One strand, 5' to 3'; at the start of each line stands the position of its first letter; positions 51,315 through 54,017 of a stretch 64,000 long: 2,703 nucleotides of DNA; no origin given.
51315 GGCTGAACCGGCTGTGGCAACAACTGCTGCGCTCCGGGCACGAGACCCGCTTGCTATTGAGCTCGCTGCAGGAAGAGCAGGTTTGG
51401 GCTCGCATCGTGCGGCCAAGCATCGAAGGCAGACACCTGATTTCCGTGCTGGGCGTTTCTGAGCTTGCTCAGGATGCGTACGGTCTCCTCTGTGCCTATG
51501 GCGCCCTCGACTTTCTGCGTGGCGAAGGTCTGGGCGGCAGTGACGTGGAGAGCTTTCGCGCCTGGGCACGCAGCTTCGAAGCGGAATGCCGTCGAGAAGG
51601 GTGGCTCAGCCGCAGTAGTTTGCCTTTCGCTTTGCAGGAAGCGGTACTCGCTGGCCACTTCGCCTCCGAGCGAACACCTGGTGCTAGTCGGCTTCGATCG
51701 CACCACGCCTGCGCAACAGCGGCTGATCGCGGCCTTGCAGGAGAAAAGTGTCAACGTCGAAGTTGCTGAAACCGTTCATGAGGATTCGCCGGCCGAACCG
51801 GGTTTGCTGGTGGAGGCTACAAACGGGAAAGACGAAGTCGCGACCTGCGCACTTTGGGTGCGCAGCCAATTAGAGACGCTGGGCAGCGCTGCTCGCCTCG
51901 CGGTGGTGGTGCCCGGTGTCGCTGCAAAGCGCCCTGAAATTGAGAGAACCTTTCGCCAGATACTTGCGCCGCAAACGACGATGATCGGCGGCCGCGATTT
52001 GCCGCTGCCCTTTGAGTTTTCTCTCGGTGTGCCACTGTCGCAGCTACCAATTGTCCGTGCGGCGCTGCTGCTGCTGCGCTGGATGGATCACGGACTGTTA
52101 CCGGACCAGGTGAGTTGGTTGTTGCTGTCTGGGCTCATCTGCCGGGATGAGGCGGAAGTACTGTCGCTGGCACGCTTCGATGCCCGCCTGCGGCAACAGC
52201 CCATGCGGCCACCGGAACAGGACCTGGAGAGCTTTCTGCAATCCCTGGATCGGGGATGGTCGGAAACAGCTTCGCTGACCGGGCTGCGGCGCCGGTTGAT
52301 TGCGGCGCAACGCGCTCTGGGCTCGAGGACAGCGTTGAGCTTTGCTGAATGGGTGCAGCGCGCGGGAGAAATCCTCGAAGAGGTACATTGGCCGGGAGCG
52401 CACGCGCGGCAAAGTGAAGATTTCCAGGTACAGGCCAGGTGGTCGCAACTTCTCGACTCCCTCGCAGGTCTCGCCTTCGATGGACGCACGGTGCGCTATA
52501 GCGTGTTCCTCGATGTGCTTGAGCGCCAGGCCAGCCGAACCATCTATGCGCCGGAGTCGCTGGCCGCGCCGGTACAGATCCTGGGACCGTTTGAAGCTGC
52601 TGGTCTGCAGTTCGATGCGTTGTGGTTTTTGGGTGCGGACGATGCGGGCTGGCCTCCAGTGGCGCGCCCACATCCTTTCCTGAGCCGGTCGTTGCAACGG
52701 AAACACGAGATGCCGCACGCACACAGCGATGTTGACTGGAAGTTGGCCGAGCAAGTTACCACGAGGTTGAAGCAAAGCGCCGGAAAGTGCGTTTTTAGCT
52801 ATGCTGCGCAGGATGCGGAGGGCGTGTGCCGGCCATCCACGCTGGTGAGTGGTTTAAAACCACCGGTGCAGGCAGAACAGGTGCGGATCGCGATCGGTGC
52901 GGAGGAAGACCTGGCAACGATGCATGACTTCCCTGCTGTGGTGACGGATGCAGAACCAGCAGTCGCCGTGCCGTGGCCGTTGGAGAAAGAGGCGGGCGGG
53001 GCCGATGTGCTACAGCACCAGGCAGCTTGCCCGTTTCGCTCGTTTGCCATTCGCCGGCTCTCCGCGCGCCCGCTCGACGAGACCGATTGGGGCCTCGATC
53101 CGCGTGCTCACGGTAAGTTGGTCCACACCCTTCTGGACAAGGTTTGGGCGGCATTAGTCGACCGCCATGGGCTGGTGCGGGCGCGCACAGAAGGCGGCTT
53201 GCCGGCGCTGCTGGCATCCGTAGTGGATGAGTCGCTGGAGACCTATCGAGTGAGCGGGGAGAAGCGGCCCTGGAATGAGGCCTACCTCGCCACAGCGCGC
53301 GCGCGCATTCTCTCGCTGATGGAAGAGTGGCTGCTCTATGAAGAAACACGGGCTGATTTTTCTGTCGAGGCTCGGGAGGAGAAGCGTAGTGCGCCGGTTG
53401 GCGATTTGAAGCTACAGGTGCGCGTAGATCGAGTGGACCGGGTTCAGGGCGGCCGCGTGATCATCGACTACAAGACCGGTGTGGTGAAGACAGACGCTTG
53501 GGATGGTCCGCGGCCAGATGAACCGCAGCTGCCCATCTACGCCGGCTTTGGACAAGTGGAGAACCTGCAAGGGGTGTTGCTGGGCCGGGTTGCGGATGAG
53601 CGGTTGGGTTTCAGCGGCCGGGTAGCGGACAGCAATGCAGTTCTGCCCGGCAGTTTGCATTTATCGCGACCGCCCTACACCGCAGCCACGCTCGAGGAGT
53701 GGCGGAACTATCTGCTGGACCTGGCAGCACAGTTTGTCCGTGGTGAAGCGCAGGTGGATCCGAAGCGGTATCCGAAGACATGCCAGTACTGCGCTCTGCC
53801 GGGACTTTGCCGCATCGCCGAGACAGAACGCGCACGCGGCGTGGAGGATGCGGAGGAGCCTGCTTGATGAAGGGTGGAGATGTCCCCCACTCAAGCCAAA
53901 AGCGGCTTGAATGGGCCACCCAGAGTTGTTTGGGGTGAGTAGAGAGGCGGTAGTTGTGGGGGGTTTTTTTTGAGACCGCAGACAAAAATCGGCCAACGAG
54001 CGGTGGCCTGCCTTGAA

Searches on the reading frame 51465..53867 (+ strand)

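Call 13: search_protein_families(library=pfam, proteins=[window:51465-53867:+])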
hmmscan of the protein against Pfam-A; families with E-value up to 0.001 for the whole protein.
window:51465-53867:+ (800 aa): 1 family
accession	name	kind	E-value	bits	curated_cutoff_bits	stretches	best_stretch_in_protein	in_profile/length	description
PF12705.13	PDDEXK_1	-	9.4e-25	88.4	22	1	516-783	7-247/247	PD-(D/E)XK nuclease superfamily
